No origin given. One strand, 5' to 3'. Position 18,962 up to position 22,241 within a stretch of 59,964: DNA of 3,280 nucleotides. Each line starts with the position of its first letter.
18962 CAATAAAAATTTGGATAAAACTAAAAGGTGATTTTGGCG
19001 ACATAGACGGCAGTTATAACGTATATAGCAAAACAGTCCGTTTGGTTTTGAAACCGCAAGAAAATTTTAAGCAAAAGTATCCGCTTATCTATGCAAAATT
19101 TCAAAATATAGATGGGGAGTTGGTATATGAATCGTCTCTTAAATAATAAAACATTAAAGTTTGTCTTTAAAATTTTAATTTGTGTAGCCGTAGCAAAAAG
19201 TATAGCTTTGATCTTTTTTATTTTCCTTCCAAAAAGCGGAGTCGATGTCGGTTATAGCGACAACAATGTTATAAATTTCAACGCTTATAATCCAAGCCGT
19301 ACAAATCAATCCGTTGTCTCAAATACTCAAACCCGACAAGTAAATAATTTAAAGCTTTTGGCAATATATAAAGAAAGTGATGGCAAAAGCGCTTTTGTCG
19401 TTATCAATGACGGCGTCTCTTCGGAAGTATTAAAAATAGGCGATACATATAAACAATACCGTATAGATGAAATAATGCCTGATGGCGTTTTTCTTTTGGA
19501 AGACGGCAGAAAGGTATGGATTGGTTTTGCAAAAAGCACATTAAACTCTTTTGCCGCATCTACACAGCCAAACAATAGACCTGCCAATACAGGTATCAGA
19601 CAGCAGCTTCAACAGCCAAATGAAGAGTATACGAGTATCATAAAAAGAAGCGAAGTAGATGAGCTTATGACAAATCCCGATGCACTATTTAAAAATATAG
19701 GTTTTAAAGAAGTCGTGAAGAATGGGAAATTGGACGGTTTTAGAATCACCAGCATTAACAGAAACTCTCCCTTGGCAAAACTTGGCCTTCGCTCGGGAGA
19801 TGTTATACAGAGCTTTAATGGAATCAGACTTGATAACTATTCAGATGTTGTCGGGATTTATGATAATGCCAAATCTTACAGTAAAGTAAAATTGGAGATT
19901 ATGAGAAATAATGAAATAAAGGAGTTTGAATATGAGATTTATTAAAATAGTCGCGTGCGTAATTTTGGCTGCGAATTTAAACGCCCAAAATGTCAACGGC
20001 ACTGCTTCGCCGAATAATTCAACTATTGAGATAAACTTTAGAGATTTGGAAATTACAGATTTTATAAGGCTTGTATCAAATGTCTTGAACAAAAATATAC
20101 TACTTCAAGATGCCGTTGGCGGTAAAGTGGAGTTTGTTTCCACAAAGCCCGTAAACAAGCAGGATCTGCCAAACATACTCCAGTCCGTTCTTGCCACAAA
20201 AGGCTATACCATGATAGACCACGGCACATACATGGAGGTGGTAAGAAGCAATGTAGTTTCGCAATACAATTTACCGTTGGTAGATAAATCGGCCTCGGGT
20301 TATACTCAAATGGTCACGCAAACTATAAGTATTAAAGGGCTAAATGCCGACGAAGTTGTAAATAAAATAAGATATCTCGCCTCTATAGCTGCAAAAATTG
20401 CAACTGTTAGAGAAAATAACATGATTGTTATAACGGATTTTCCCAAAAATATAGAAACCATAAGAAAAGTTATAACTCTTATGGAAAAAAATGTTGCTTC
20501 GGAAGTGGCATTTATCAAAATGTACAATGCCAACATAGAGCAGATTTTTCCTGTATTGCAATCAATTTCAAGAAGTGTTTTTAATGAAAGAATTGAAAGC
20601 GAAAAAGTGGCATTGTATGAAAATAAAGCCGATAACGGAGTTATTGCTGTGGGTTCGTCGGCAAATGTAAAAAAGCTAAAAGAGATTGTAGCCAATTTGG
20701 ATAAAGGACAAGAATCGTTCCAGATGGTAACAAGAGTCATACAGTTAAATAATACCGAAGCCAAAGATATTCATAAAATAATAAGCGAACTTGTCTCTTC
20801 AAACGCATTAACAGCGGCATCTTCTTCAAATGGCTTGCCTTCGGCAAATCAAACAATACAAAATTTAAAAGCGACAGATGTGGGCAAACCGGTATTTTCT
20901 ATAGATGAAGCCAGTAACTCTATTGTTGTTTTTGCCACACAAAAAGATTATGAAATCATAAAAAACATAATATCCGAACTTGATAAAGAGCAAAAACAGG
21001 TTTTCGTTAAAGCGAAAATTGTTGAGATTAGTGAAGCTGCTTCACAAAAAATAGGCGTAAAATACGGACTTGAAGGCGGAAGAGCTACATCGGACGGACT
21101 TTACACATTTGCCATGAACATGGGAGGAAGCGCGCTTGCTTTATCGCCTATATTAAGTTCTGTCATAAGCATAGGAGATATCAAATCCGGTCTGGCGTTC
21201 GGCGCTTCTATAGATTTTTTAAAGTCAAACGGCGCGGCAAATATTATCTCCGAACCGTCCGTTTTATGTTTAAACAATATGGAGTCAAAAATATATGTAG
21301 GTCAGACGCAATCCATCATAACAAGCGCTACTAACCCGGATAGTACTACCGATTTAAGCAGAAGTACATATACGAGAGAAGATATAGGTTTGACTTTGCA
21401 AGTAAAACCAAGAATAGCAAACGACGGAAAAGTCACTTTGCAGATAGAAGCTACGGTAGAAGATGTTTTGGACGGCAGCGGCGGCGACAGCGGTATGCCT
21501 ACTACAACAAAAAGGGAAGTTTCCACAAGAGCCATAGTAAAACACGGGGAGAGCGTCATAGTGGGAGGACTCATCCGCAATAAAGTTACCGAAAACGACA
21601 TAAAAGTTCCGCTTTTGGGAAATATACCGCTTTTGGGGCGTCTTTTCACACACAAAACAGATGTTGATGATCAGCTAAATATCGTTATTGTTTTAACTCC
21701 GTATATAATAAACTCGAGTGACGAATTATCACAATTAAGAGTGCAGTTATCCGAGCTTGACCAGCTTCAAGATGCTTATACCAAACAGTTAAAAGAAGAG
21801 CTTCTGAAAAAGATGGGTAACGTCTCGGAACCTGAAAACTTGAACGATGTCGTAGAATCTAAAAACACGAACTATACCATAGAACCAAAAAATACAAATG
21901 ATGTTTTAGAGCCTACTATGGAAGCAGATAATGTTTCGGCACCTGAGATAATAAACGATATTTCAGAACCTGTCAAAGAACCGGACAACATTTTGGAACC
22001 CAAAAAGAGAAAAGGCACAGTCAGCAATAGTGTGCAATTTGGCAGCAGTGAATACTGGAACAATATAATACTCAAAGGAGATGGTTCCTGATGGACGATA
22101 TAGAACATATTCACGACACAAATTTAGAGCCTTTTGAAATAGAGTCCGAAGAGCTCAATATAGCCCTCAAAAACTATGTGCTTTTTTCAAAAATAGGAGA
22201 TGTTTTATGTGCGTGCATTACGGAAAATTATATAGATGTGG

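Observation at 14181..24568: Complete, permuted 12-gene type II secretion-like operon in a Campylobacter-type genome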

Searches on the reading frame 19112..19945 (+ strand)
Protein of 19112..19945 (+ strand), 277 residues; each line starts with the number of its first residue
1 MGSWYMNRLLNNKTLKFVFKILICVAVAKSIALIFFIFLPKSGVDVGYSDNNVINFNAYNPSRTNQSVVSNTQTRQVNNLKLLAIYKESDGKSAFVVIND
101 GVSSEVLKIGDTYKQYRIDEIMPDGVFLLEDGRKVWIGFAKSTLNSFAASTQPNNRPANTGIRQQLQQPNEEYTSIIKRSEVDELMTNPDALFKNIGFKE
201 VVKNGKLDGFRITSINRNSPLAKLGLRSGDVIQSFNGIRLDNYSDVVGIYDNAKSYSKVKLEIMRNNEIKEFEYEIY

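Call 3: search_protein_families(library=pfam, proteins=[window:19112-19945:+], max_evalue=1)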
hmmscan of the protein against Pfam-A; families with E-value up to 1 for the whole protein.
window:19112-19945:+ (277 aa): 7 families
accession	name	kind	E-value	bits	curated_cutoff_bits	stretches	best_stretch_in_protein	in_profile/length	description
PF13180.12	PDZ_2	-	2.8e-10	40.8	27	1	205-273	12-77/80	PDZ domain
PF17820.7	PDZ_6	-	1.3e-07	31.6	27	1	212-263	2-52/54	PDZ domain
PF00595.29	PDZ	-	8.9e-06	26.4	23.2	1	196-264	12-81/81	PDZ domain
PF23862.1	CdsD_C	-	2.4e-05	24.7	27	1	89-136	11-54/56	CdsD C-terminal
PF11356.14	T2SSC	-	0.00015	22.1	27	1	65-134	67-136/141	Type II secretion system protein C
PF14685.13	PDZ_Tricorn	-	0.015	15.7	25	1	216-266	28-79/88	Tricorn protease PDZ domain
PF12395.13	DUF3658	-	0.14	12.6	23.3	1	103-133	71-100/107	Protein of unknown function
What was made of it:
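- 19112..19945 (+): gspC (277 aa, or 272 aa from ATG 19127): N-terminal membrane anchor, HR region, C-terminal PDZ domain. Pfam PDZ_2 E=3e-10; T2SSC E=1.5e-4 at residues 65-134 (call 3).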

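Call 4: search_protein_families(library=ncbifam, proteins=[window:19112-19945:+], max_evalue=1)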
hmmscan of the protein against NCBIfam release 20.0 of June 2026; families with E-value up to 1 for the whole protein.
window:19112-19945:+ (277 aa): 17 families
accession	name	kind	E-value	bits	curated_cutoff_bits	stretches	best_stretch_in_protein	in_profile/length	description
NF041515.1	GspC_delta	equivalog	6.8e-30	104.9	150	1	69-276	92-310/311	type II secretion system protein GspC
NF041616.1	T2SS_C_SYNERG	exception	4.2e-20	72.3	200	1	98-275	112-294/296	type II secretion system protein GspC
TIGR01713.1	typeII_sec_gspC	equivalog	4.6e-17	62.5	101.6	1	59-267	62-250/259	type II secretion system protein GspC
TIGR02037.1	degP_htrA_DO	subfamily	6.3e-08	32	416.2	1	203-274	254-325/434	Do family serine endopeptidase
NF041521.1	HhoA_HhoB_HtrA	equivalog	4.7e-07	29.4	450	1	206-272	261-327/335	HhoA/HhoB/HtrA family serine endopeptidase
NF041199.1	trx7_PDZ_seleno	equivalog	1.3e-06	27.6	300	1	208-273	203-269/390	Trx7/PDZ domain-containing (seleno)protein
TIGR00225.1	prc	subfamily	2.8e-06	26.6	218.6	1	154-276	11-131/335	C-terminal processing peptidase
NF040960.1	MamE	equivalog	7e-06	24.9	800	1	209-272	468-531/659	magnetosome formation protease MamE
TIGR00054.1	TIGR00054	equivalog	2.9e-05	23.1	147.55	1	197-269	188-262/421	RIP metalloprotease RseP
NF047968.1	SerProtHtrA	equivalog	4.6e-05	22.9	470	1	208-273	289-354/357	serine protease HtrA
TIGR02038.1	protease_degS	equivalog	7.4e-05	22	422.95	1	200-272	270-342/351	outer membrane-stress sensor serine endopeptidase DegS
NF045589.1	Cterm_S41_CtpB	exception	0.00073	18.3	633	1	155-268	78-191/416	carboxyl-terminal processing protease CtpB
NF008147.1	PRK10898.1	equivalog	0.0013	18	408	1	203-269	274-340/352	outer membrane-stress sensor serine endopeptidase DegS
TIGR02860.1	spore_IV_B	equivalog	0.0037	16.3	305.25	1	218-269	123-173/402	SpoIVB peptidase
NF008189.1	PRK10942.1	equivalog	0.0042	15.6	720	1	187-265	389-467/477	serine endoprotease DegP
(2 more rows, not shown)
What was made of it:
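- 19112..19945 (+): NCBIfam GspC_delta NF041515 at 104.9 bits, E=7e-30 (below the 150 cut-off); TIGR01713 GspC E=5e-17 (call 4).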

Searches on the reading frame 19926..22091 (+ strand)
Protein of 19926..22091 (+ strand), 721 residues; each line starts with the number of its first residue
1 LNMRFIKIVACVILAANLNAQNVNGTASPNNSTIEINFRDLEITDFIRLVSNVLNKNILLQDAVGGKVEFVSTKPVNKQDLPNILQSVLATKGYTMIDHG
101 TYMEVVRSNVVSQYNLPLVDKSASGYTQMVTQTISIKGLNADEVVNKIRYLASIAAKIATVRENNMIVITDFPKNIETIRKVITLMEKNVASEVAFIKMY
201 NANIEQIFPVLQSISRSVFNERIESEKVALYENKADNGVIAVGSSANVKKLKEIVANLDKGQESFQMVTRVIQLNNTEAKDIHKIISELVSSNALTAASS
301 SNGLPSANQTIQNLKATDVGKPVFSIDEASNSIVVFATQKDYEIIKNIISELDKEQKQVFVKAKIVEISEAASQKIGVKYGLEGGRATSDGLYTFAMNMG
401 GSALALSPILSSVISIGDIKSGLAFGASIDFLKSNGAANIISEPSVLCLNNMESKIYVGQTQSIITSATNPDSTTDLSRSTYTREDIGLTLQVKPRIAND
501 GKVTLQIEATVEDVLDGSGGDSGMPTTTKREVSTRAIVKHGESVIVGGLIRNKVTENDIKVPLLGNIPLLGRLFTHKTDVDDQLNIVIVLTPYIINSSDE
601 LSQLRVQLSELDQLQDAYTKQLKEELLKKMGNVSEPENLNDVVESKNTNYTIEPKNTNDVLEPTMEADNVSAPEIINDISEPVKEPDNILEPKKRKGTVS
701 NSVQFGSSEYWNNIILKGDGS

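Call 5: search_protein_families(library=ncbifam, proteins=[window:19926-22091:+], max_evalue=0.001)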
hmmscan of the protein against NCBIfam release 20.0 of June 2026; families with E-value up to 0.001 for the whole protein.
window:19926-22091:+ (721 aa): 8 families
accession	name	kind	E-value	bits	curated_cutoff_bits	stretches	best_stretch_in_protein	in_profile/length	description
TIGR02517.1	type_II_gspD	equivalog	2.1e-111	373.3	351.35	1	36-604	1-599/600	type II secretion system secretin GspD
TIGR02515.1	IV_pilus_PilQ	subfamily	5.7e-55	187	284.35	2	234-596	63-428/428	type IV pilus secretin PilQ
TIGR02516.1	type_III_yscC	equivalog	3.8e-42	144.4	238.45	1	196-596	79-462/463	type III secretion system outer membrane ring subunit SctC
TIGR02519.1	pilus_MshL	equivalog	8.8e-38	130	250.2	1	325-595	2-290/290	pilus (MSHA type) biogenesis protein MshL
NF010083.0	PRK13568.1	equivalog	2.7e-28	98.9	554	1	324-596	154-418/419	DNA uptake porin HofQ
NF011873.0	PRK15346.1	equivalog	6.3e-28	97.7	524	1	248-579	157-478/499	EscC/YscC/HrcC family type III secretion system outer membrane ring protein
NF007851.2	PRK10560.1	exception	9.6e-20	70.8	598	1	322-597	144-411/412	DNA uptake porin HofQ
NF042912.1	Amuc_1098_fam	equivalog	1.4e-16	59.7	750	1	524-598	725-799/805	Amuc_1098 family type IV pilus outer membrane protein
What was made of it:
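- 19926..22091 (+): gspD, outer-membrane secretin (721 aa): signal peptide, N0, Secretin_N repeats, secretin core, then an acidic low-complexity C-terminal tail of about 90 residues. TIGR02517 GspD equivalog 373.3 bits (cut-off 351.35), against PilQ 187 and MshL 130 (call 5).
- On MSH pilus: The MshL model scores 130 bits, against 373 for GspD (call 5).
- The secretin scores 373 bits for GspD, against 130 for MshL and 187 for PilQ (call 5).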

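Call 6: search_protein_families(library=pfam, proteins=[window:19926-22091:+], max_evalue=0.01)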
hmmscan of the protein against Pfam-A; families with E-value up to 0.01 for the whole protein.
window:19926-22091:+ (721 aa): 3 families
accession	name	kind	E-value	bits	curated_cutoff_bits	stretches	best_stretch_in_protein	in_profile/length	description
PF00263.26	Secretin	-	8.5e-43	146.3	27.5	1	432-595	2-168/169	Bacterial type II and III secretion system protein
PF03958.22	Secretin_N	-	1.8e-19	70.1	28.2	2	269-358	1-69/69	Bacterial type II/III secretion system short domain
PF21305.2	type_II_gspD_N0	-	5.5e-17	61.8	27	1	36-100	1-65/71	GspD-like, N0 domain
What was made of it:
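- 19926..22091 (+): Pfam N0 + Secretin_N + Secretin (call 6).
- On C. jejuni Cts competence system: The secretin is 721 aa with an N0 domain (call 6).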

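Call 72: search_solved_structures(query=window:19926-22091:+, max_evalue=0.00001)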
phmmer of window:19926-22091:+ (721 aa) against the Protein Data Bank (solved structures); distinct sequences matched with E-value up to 0.00001: 29.
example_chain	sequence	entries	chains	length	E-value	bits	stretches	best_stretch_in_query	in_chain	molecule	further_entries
5wln_G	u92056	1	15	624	1.2e-49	172.7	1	35-604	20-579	Type II secretion system protein D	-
5zdh_A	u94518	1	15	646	2.2e-46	161.9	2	32-382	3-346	Type II secretion system protein D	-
5wq8_A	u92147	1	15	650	4.7e-43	150.9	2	405-598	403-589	Type II secretion system protein D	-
5wq9_A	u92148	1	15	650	2.9e-42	148.3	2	405-598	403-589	Type II secretion system protein D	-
6hcg_A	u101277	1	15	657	1.1e-40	143.1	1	35-623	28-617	Type II secretion system protein D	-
5wq7_A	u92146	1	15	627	7.3e-40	140.4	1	34-604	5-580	Putative type II secretion system protein D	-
6i1x_A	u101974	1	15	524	9.5e-34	120.2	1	128-603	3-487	Type II secretion system protein D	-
6i1y_A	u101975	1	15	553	9.1e-33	116.9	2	426-614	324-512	General secretion pathway protein GspD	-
9k8v_A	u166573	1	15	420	1.3e-29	106.5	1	405-605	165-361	General secretion pathway protein D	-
9x0w_A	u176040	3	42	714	9.3e-28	100.4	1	411-597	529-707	Fimbrial assembly protein PilQ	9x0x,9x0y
6ve2_A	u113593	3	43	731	1.1e-27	100.1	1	411-597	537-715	Fimbrial assembly protein PilQ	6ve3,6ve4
5w68_A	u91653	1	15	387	4e-27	98.3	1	390-605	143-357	Putative type II secretion protein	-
4av2_A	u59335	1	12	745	1.1e-25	93.6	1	317-598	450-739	TYPE IV PILUS BIOGENESIS AND COMPETENCE PROTEIN PILQ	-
9sh1_A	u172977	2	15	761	1.7e-25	92.9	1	318-596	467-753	Type IV pilus biogenesis and competence protein PilQ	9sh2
3jc8_Qa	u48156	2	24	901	1.1e-24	90.2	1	324-597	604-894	PilQ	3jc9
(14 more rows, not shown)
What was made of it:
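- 19926..22091 (+): The top 9 PDB hits are T2SS GspD, several full length (call 72).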
